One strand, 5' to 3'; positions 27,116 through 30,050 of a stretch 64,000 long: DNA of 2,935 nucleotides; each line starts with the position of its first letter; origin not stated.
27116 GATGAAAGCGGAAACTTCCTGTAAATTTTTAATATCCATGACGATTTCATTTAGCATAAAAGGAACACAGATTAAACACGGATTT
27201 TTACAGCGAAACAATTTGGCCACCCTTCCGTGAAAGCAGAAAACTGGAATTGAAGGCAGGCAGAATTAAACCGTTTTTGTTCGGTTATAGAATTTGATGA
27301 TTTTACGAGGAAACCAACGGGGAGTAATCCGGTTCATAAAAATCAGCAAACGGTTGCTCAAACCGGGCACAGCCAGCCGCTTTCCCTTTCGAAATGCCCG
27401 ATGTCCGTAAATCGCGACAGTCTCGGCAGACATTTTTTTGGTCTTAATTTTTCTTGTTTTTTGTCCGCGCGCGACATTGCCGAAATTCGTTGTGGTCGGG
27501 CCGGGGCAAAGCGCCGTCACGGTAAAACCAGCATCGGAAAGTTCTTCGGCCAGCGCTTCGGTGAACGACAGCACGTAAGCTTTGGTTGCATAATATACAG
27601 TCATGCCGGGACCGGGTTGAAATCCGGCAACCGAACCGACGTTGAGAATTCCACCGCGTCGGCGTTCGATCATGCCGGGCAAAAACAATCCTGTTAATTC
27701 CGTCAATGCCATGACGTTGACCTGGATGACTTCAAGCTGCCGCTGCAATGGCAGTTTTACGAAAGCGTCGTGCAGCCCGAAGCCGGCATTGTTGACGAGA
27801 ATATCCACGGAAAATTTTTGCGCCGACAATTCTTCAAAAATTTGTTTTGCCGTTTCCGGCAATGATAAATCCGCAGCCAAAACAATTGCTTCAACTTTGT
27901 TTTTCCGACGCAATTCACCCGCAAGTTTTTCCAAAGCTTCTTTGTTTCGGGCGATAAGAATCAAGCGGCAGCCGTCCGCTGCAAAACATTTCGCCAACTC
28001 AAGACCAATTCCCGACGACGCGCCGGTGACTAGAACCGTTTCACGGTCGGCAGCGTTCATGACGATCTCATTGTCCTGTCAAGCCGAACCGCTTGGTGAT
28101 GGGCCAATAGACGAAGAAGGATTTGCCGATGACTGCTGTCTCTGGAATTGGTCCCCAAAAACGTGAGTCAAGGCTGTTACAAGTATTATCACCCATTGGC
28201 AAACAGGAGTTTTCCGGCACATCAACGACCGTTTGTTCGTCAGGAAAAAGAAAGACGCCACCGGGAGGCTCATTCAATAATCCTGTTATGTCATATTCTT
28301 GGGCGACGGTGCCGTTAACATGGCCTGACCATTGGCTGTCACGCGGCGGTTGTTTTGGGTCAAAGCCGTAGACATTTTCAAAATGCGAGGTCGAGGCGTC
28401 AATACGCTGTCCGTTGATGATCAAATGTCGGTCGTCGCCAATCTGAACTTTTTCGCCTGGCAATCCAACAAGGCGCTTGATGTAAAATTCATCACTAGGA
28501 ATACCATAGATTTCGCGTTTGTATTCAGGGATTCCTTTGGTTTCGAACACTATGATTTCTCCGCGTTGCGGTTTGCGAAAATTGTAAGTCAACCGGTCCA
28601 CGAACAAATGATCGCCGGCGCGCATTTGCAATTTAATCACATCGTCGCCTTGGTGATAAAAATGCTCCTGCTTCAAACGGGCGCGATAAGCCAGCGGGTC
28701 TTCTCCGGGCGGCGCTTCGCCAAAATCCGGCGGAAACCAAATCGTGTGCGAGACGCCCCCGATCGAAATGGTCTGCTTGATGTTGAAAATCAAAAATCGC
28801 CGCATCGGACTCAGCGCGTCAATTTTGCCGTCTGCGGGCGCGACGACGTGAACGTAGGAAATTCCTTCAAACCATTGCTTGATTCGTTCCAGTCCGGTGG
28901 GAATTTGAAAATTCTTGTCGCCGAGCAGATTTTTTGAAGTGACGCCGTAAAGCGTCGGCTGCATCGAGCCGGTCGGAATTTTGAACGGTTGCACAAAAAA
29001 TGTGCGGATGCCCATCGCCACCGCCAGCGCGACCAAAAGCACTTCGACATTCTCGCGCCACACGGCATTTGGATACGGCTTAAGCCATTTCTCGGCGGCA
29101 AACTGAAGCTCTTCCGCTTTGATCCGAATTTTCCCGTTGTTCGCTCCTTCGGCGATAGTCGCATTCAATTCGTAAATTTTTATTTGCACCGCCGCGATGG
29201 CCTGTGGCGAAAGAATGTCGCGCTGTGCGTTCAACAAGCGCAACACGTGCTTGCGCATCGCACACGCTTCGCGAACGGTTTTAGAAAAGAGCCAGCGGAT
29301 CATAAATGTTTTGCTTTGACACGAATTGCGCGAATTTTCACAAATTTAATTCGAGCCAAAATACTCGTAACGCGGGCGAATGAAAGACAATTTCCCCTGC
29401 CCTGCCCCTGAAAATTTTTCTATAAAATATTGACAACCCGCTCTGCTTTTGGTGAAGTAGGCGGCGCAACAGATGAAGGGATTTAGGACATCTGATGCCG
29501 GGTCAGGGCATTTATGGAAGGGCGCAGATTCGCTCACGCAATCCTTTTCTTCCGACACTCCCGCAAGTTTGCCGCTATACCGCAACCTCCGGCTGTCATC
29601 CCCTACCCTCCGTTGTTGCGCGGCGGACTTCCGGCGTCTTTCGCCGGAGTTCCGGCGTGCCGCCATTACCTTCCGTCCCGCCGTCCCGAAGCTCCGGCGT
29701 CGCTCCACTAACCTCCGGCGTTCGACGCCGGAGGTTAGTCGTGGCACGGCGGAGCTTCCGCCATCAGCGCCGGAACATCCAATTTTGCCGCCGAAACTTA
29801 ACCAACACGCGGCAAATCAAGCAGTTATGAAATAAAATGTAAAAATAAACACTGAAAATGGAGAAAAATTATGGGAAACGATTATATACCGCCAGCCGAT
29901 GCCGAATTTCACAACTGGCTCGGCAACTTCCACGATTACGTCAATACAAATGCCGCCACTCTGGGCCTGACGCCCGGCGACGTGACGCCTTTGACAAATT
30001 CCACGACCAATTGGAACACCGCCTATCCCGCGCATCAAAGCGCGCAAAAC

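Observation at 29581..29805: About 11-unit 21-bp-period array with palindromic unit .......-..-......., plus a perfect 14-bp hairpin, upstream of hypothetical gene 29871..30530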

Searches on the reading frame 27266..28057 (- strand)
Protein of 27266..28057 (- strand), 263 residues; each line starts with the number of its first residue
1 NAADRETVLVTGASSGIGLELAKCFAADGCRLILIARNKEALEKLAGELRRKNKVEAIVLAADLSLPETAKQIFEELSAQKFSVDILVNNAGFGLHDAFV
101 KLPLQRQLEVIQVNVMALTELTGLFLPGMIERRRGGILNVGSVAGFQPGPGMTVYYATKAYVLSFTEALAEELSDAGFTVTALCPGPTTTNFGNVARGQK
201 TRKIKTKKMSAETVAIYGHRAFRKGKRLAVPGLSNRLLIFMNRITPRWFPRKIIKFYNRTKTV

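Call 85: search_protein_families(library=pfam, proteins=[window:27266-28057:-], max_evalue=0.001)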
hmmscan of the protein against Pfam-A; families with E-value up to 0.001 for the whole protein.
window:27266-28057:- (263 aa): 3 families
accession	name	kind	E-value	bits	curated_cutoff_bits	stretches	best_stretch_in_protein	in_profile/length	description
PF00106.31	adh_short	-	2.1e-49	168.1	26.6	1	7-194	2-188/195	short chain dehydrogenase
PF13561.12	adh_short_C2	-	7.1e-33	114.6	27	1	12-202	1-190/236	Enoyl-(Acyl carrier protein) reductase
PF08659.16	KR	-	8.2e-12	45.8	22.6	1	7-183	2-173/180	KR domain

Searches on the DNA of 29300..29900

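Call 95: search_rna_families(source=window, start=29300, end=29900, threshold=evalue, max_evalue=1)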
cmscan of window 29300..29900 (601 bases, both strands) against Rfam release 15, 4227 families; matches with E-value up to 1: 3.
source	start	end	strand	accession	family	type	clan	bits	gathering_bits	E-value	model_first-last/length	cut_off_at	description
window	29693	29753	+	RF03736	mir-3130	Gene; miRNA;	-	27.9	95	0.0027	1-75/75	no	mir-3130 microRNA precursor family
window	29680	29759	-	RF03874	mir-8834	Gene; miRNA;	-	20.6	39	0.61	1-105/105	no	mir-8834 microRNA precursor family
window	29749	29813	+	RF02917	Burkholderiales-2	Cis-reg;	-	20.3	67.9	0.68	1-74/74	no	Burkholderiales-2 RNA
